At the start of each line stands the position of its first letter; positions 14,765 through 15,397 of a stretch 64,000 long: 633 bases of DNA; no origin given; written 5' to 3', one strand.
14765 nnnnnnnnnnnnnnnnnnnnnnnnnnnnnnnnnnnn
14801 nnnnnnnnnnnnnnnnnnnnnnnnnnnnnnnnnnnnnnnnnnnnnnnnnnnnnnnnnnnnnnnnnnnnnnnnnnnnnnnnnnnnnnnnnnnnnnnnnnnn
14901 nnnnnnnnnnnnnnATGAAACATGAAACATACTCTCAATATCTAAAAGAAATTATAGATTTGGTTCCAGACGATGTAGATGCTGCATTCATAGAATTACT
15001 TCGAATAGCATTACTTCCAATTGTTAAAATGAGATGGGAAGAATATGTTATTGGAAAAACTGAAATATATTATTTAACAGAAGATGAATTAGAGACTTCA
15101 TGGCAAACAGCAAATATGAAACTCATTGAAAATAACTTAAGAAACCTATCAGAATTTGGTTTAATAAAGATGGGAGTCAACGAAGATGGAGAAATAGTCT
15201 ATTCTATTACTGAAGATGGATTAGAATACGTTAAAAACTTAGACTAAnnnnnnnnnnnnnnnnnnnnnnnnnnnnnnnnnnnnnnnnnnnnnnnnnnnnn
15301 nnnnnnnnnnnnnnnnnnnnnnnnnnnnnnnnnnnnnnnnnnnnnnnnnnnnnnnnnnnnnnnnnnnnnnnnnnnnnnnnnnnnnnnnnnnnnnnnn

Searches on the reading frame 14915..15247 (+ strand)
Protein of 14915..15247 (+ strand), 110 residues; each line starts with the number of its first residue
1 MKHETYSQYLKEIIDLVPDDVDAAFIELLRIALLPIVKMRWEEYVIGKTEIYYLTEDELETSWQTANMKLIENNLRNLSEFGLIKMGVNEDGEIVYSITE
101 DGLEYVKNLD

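Call 85: find_related_loci(query=window:14915-15247:+, collection=viral_contigs, flank=1500)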
Query window:14915-15247:+ (110 aa) in viral_contigs; peptide patterns used: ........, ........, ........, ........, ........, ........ (x = any residue, [..] = any of these).
35 stretches matched a pattern, but none encodes a relative of the query by tblastn (E <= 1e-3).
